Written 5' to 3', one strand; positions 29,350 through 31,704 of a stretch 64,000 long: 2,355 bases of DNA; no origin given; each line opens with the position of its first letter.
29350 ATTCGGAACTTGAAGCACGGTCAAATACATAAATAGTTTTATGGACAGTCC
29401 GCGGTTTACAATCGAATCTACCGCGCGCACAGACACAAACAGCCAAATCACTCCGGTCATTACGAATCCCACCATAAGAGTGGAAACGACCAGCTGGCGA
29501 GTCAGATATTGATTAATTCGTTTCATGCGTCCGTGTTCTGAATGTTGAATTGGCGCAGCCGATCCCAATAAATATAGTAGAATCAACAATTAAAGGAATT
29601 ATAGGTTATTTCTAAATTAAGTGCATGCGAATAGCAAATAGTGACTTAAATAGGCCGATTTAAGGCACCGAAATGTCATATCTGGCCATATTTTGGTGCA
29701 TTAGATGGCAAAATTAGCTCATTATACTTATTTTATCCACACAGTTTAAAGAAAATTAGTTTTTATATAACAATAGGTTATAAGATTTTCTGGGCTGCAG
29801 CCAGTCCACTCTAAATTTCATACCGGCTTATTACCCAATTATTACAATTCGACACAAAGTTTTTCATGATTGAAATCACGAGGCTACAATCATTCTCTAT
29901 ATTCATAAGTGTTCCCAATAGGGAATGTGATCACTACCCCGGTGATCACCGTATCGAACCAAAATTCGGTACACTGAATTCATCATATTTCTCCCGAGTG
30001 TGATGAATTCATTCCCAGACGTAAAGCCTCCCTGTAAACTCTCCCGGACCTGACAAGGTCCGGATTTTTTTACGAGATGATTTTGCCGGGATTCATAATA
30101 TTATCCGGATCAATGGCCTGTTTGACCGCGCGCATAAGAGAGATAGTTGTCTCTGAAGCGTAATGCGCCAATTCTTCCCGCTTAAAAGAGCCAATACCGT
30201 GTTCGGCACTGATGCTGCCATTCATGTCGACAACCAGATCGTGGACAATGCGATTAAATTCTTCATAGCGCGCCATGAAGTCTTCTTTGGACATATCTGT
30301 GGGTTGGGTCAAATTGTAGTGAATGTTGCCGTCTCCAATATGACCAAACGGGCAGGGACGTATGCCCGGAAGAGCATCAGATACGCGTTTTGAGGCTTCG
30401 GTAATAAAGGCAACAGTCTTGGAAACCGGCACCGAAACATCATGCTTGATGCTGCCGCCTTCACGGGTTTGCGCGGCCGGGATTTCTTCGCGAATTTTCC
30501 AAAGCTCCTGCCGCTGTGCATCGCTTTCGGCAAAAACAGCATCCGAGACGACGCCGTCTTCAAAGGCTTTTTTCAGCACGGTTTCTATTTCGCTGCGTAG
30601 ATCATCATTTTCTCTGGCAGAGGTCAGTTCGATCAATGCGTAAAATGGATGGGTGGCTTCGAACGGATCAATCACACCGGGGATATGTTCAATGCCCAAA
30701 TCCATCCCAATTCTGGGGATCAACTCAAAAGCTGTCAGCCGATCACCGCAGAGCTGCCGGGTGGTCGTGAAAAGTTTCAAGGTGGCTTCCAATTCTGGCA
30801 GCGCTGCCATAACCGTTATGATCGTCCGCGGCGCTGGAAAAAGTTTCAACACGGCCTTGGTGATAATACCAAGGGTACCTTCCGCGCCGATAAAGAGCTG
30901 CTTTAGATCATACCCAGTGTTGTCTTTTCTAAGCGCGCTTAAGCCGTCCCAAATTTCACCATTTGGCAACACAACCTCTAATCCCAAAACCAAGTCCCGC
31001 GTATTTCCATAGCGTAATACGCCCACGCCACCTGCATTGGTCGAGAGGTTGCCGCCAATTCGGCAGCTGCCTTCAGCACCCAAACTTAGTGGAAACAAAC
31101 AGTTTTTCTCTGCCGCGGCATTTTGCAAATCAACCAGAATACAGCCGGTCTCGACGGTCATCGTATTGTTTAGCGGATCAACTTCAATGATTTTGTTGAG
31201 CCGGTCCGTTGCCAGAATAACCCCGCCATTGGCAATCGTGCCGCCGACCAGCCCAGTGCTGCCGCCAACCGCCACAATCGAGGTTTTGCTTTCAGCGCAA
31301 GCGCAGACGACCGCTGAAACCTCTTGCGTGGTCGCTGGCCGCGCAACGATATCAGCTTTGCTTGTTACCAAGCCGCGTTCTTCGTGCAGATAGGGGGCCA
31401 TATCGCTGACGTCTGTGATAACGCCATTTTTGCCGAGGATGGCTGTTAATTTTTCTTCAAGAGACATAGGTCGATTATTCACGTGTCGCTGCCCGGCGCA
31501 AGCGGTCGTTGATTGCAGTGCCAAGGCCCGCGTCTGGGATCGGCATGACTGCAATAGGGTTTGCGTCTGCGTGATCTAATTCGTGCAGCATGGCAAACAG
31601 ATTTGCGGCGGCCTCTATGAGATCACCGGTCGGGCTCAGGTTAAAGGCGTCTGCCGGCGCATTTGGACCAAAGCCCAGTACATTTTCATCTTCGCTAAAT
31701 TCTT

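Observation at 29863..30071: Candidate ~175-nt highly structured sRNA with anti-Shine-Dalgarno motifs in the lptF-distal intergenic region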

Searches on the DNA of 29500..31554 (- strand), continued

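Call 66: search_with_rna_model(model_id=R1, sources=[L093, L094, L095, L096, L088, L090, L091], max_evalue=1)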
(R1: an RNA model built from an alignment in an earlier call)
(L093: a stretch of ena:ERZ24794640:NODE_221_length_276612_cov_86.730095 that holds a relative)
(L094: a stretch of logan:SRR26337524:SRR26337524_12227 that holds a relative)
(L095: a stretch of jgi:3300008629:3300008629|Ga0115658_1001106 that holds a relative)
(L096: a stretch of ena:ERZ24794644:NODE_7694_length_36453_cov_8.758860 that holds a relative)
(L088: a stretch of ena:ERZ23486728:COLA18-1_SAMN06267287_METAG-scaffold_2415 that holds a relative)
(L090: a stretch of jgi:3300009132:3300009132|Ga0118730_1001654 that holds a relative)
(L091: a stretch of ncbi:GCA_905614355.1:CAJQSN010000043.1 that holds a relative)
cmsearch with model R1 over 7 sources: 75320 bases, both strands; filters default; matches with E-value up to 1: 4.
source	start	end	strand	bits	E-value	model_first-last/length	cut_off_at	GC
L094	8422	8587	-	124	1.9e-36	1-163/163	no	0.55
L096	10638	10797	-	97.8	2e-28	1-163/163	no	0.54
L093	8278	8448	-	71.4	2.3e-20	1-163/163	no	0.47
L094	8370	8449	+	16.7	0.0014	65-155/163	no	0.54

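Call 67: search_with_rna_model(model_id=R1, sources=[window, L001, L002, L003, L004, L077, L078, L082, L084, L089, L092, L093, L094, L096], make_alignment=true, max_evalue=1e-15)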
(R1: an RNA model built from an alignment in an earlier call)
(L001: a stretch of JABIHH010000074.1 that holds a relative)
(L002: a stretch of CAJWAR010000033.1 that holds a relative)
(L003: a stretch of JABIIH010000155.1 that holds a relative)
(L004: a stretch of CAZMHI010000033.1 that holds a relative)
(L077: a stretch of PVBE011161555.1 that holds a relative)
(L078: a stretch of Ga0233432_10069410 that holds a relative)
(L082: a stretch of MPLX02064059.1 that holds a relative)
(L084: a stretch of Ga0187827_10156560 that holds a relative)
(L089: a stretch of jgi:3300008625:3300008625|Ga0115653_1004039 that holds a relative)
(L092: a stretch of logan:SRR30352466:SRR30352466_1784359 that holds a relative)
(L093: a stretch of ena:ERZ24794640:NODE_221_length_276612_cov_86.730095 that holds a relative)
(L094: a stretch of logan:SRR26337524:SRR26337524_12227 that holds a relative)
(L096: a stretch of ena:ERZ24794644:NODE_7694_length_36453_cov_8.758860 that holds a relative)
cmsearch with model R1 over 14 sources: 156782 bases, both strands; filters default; matches with E-value up to 1e-15: 14.
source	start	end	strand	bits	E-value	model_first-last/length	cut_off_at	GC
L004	4488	4650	-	199.9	2.3e-59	1-163/163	no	0.48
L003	4522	4684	-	197.5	1.3e-58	1-163/163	no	0.48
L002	4491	4653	-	194.7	9.4e-58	1-163/163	no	0.47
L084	236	398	-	186.4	3.2e-55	1-163/163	no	0.47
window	29910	30071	+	176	4.7e-52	1-163/163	no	0.46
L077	1642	1791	-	166.5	4e-49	1-163/163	no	0.47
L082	1422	1571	-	166.1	5e-49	1-163/163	no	0.46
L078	301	465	-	164.1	2.1e-48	1-163/163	no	0.47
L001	2223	2388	-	162.4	7.2e-48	1-163/163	no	0.46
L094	8422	8587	-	124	4e-36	1-163/163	no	0.55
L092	5422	5587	-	120.8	3.8e-35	1-163/163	no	0.57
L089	6348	6505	-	105.4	2e-30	1-163/163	no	0.56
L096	10638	10797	-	97.8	4.2e-28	1-163/163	no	0.54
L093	8278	8448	-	71.4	4.9e-20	1-163/163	no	0.47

Alignment A7: 14 matches aligned to the model, 178 columns, each read 5' to 3' on its own strand. Consensus structure (alignment columns), stored with it:
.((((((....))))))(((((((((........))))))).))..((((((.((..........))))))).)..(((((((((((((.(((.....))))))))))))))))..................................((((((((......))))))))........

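Call 72: search_rna_families(source=L093, start=8240, end=8520, threshold=evalue, max_evalue=5)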
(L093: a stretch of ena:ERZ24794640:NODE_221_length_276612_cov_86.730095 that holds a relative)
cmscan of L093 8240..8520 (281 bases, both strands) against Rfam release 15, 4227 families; matches with E-value up to 5: 3.
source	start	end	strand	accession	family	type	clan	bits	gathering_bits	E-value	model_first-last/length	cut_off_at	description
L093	8271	8352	-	RF00519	suhB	Gene; sRNA;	CL00108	19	41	0.093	1-77/77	no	Makes More Granules Regulator RNA (mmgR)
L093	8277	8349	-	RF02837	anti-hemB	Gene; sRNA;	-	15.8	49.5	0.23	1-81/81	no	Burkholderia RNA 7 (anti-hemB)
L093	8277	8346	-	RF02651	SorY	Gene; sRNA;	-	12.9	111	3.1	1-83/83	no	Singlet oxygen resistance RNA Y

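Call 73: search_rna_families(source=L089, start=6320, end=6600, threshold=evalue, max_evalue=5)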
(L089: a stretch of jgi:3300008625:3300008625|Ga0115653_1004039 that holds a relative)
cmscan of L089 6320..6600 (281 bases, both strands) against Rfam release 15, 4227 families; matches with E-value up to 5: 4.
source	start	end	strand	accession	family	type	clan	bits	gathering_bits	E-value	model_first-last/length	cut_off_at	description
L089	6349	6410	-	RF02784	SorX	Gene; sRNA;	-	19.4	46.6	0.02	1-73/73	no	Singlet oxygen resistance RNA X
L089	6349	6407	-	RF02631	Hrs13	Gene; sRNA;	-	15.9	52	0.15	1-82/82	no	Hfq-regulated sRNA 13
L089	6340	6410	-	RF00519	suhB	Gene; sRNA;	CL00108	15.1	41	0.93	1-77/77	no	Makes More Granules Regulator RNA (mmgR)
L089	6390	6420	-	RF01310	sR7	Gene; snRNA; snoRNA; CD-box;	-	11.9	37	2.1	1-57/57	no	Small nucleolar RNA sR7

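Call 74: search_rna_families(source=L093, start=8260, end=8460, threshold=evalue, max_evalue=1, show_alignments=2)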
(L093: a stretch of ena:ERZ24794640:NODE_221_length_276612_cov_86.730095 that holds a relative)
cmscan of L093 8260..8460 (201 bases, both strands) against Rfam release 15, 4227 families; matches with E-value up to 1: 7.
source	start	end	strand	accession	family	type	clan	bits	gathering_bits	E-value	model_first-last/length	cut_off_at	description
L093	8272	8320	-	RF03665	MIR4359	Gene; miRNA;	-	22.7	75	0.034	1-67/67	no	MIR4359 microRNA precursor family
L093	8279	8331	-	RF01468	rli32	Gene; sRNA;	-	20.4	100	0.025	1-147/147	no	Listeria sRNA rli32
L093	8279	8346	-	RF02784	SorX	Gene; sRNA;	-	19.4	46.6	0.013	1-73/73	no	Singlet oxygen resistance RNA X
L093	8271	8352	-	RF00519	suhB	Gene; sRNA;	CL00108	19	41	0.066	1-77/77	no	Makes More Granules Regulator RNA (mmgR)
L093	8321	8353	+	RF01914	mir-932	Gene; miRNA;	-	17.1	54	0.2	1-76/76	no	mir-932 microRNA precursor family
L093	8278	8330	-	RF02399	NsiR1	Gene; sRNA;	-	16.9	39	0.35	1-60/60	no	Nitrogen stress-induced RNA 1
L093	8277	8349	-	RF02837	anti-hemB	Gene; sRNA;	-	15.8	49.5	0.16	1-81/81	no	Burkholderia RNA 7 (anti-hemB)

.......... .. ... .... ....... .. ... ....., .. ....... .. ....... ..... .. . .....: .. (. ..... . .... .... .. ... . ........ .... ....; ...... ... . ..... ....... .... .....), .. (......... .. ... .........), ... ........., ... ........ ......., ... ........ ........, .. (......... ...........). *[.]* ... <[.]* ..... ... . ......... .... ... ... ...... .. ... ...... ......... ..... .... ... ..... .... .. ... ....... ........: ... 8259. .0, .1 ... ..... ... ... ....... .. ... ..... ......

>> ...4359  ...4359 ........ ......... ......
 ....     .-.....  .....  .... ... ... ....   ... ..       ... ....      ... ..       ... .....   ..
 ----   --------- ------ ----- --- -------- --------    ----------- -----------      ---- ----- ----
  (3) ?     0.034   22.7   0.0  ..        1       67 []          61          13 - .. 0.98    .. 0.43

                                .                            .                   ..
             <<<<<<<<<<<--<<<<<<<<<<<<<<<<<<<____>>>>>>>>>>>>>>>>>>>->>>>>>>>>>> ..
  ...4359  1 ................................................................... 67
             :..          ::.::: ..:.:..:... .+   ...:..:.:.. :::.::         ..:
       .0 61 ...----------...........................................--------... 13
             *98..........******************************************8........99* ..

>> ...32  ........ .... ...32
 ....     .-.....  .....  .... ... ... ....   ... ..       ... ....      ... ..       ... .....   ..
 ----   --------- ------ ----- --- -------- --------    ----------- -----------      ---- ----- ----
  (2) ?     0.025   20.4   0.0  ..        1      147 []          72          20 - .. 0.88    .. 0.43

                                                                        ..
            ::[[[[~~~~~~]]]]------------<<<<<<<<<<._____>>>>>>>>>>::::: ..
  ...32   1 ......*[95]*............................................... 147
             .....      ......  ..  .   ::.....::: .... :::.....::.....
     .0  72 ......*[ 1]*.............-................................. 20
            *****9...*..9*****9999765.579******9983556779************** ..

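Call 75: search_rna_families(source=window, start=29960, end=30080, threshold=evalue, max_evalue=10, show_alignments=3)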
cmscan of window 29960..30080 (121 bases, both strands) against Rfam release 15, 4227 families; matches with E-value up to 10: 15.
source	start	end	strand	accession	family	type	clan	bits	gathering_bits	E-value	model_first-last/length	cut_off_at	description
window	30037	30071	+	RF02784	SorX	Gene; sRNA;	-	14.8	46.6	0.19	1-73/73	no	Singlet oxygen resistance RNA X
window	29977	30067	+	RF00014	DsrA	Gene; sRNA;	-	13.3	60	2.1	1-85/85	no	DsrA RNA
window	29973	30013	+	RF04049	MIR7127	Gene; miRNA;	-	12.6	100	5.2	1-132/132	no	MIR7127 microRNA precursor family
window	30001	30078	+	RF00519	suhB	Gene; sRNA;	CL00108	12.1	41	2.3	1-77/77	no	Makes More Granules Regulator RNA (mmgR)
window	29970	30064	+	RF00035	OxyS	Gene; sRNA;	-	11.8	75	1.8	1-110/110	no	OxyS RNA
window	30024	30072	+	RF02399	NsiR1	Gene; sRNA;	-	11.5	39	4.7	1-60/60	no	Nitrogen stress-induced RNA 1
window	29964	30021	-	RF01132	sR48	Gene; snRNA; snoRNA; CD-box;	-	11.4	40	7.6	1-59/59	no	Small nucleolar RNA sR48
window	29998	30033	+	RF01652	ceN70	Gene; snRNA; snoRNA; CD-box;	-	11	65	8.4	1-71/71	no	Caenorhabditis snoRNA ceN70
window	29982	30005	+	RF01123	sR35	Gene; snRNA; snoRNA; CD-box;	-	10.9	60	1.2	34-57/57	no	Small nucleolar RNA sR35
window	29960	30045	-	RF01201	snR40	Gene; snRNA; snoRNA; CD-box;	CL00054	10.7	50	5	1-93/93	no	Small nucleolar RNA snR40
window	30023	30071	-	RF02628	Hrs1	Gene; sRNA;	-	10.4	56.4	9.6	1-74/74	no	Hfq-regulated sRNA 1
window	29980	30071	+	RF02837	anti-hemB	Gene; sRNA;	-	10.3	49.5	3.6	1-81/81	no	Burkholderia RNA 7 (anti-hemB)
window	30025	30071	+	RF02278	Betaproteobacteria_toxic_sRNA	Gene; sRNA;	-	10.2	50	8.8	1-64/64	no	Betaproteobacteria toxic small RNA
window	30012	30056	-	RF02166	PVT1_3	Gene; lncRNA;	-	9.6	45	1.2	49-95/95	no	Pvt1 oncogene conserved region 3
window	29960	29990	-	RF01133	sR3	Gene; snRNA; snoRNA; CD-box;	-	9.5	41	1.7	1-33/55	3'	Small nucleolar RNA sR3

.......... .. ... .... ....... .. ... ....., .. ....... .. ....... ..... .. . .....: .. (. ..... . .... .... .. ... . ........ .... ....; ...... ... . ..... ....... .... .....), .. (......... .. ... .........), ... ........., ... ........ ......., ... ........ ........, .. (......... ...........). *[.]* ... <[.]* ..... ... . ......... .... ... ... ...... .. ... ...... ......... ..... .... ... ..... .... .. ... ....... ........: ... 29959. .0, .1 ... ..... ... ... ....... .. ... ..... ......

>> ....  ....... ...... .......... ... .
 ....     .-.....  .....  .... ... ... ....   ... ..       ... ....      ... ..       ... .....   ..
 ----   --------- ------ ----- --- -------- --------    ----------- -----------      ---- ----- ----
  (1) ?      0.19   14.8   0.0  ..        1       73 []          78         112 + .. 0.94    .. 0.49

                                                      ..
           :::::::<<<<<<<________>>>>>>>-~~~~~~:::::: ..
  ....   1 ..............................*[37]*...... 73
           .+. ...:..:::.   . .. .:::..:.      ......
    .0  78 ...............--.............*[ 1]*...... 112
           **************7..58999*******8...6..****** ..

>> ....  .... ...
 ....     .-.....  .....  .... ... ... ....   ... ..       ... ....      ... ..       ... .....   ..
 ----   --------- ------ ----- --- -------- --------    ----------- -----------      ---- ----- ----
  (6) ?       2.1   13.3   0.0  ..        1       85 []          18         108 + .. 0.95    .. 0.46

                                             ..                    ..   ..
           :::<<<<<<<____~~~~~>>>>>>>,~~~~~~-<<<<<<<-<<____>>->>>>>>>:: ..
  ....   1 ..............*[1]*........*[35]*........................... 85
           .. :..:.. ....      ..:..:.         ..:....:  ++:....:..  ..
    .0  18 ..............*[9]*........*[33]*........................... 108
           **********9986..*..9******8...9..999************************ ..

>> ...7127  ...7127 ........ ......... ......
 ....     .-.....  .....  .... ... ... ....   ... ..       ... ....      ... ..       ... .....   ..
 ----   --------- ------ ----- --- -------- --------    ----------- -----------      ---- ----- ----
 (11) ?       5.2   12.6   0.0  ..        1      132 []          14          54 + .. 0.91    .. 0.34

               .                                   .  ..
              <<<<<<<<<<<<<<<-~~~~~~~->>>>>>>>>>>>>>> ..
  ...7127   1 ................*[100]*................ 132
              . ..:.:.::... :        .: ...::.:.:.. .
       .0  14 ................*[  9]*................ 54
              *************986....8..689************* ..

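Call 82: search_rna_families(source=L093, start=8262, end=8365, threshold=evalue, max_evalue=0.1, show_alignments=8)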
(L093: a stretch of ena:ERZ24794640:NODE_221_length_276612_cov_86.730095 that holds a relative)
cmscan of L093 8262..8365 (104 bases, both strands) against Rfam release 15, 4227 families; matches with E-value up to 0.1: 4.
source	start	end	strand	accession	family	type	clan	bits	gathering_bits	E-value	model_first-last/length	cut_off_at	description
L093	8272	8320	-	RF03665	MIR4359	Gene; miRNA;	-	22.7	75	0.018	1-67/67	no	MIR4359 microRNA precursor family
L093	8279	8346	-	RF02784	SorX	Gene; sRNA;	-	19.4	46.6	0.007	1-73/73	no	Singlet oxygen resistance RNA X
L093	8271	8352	-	RF00519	suhB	Gene; sRNA;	CL00108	19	41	0.034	1-77/77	no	Makes More Granules Regulator RNA (mmgR)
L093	8277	8349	-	RF02837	anti-hemB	Gene; sRNA;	-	15.8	49.5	0.084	1-81/81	no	Burkholderia RNA 7 (anti-hemB)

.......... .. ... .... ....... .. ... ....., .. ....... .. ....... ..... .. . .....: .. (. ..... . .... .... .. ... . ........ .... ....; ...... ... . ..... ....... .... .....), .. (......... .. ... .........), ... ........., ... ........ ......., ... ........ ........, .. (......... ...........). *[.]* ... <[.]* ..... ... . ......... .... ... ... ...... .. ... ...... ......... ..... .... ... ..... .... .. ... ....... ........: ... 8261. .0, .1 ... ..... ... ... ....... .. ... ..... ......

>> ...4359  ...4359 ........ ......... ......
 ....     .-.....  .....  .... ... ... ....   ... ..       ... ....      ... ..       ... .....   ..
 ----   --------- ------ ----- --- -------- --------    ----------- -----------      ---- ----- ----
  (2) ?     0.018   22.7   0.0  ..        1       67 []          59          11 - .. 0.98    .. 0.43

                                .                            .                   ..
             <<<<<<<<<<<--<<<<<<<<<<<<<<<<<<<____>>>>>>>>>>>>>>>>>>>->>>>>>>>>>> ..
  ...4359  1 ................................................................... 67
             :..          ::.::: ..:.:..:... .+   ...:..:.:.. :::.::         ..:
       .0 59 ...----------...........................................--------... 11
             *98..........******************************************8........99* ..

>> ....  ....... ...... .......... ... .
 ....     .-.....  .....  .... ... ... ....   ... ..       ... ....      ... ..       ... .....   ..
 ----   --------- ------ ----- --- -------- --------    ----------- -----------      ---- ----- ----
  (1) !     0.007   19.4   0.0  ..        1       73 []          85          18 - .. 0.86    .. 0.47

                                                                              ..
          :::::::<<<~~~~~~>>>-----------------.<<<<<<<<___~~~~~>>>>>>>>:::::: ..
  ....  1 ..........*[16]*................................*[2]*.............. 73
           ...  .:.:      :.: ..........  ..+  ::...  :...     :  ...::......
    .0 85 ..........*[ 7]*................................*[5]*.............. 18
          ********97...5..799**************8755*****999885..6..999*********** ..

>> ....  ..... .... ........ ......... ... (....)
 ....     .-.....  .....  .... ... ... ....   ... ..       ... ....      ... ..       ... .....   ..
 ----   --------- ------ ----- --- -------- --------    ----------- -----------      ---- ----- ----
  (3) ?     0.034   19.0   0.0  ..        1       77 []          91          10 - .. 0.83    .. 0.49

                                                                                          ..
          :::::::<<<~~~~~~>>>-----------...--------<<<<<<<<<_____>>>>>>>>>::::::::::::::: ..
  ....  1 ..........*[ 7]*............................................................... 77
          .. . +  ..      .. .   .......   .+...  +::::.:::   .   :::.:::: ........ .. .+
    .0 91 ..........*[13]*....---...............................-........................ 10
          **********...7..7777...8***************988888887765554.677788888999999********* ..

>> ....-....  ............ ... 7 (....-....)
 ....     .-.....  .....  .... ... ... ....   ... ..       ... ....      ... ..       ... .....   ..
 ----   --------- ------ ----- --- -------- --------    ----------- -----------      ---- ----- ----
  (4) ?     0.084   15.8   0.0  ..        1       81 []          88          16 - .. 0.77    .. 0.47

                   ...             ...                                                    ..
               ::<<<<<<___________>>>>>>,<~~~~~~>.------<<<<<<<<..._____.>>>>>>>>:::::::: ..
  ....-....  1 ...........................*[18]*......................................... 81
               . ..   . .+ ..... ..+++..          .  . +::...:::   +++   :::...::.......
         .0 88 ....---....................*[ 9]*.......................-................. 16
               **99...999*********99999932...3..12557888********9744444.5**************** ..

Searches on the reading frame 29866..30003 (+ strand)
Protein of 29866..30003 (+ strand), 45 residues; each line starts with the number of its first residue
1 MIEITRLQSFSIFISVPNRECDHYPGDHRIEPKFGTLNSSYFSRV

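Call 9: search_protein_families(library=ncbifam, proteins=[window:29866-30003:+])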
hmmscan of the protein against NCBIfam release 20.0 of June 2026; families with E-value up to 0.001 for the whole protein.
window:29866-30003:+ (45 aa): 0 families
